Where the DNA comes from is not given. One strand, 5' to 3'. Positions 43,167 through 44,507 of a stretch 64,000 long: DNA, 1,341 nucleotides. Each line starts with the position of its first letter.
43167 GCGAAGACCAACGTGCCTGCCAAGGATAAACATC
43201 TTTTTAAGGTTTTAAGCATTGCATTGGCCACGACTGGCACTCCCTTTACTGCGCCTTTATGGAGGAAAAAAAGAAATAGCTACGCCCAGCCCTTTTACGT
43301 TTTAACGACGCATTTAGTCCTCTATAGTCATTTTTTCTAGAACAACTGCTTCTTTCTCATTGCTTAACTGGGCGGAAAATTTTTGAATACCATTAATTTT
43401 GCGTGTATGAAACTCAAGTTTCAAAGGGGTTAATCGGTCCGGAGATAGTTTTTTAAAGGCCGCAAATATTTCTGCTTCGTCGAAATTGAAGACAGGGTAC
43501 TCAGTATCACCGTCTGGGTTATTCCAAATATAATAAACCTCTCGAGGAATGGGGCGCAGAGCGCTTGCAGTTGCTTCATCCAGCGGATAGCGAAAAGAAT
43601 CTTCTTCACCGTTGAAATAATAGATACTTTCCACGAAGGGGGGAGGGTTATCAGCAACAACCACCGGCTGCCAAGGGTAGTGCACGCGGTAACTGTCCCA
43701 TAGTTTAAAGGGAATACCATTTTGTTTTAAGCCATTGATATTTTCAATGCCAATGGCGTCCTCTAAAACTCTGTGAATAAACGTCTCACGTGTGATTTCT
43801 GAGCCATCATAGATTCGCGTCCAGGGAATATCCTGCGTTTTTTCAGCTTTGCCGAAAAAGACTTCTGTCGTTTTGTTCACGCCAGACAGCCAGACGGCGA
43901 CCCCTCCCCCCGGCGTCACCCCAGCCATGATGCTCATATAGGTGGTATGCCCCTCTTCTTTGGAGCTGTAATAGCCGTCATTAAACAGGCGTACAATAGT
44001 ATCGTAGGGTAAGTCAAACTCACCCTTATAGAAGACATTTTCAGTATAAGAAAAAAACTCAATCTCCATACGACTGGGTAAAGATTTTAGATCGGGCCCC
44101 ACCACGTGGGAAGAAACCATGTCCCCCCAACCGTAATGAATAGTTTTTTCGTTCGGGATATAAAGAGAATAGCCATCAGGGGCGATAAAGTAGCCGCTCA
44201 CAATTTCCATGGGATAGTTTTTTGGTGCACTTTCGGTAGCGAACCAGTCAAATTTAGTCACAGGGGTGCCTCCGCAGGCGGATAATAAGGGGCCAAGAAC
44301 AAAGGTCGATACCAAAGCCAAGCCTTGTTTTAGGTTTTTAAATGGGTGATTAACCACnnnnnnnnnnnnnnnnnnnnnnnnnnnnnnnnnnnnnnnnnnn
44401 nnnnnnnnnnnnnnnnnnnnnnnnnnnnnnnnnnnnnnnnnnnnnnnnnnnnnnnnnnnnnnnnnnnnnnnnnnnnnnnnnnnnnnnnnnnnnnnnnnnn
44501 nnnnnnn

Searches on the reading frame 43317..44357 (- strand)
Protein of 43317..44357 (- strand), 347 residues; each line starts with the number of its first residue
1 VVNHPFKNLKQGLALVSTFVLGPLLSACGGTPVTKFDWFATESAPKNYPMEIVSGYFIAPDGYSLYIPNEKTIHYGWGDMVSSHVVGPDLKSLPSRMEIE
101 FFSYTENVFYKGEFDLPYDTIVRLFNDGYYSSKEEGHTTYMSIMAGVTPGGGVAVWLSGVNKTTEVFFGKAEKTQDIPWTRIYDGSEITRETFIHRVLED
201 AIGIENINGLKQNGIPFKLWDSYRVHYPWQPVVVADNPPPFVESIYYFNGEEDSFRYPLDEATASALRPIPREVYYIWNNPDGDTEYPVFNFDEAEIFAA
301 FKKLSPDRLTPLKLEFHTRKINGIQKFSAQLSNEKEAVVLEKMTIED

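Call 4: search_protein_families(library=pfam, proteins=[window:43317-44357:-], max_evalue=0.01)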
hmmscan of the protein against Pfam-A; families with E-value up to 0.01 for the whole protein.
window:43317-44357:- (347 aa): 1 family
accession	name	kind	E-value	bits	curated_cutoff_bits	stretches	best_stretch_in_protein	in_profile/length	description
PF11153.13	DUF2931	-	4.9e-28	98.5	22.2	1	34-176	10-151/182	Protein of unknown function (DUF2931)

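Call 5: search_protein_families(library=ncbifam, proteins=[window:43317-44357:-], max_evalue=0.01)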
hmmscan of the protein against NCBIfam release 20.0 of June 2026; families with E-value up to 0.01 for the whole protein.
window:43317-44357:- (347 aa): 0 families
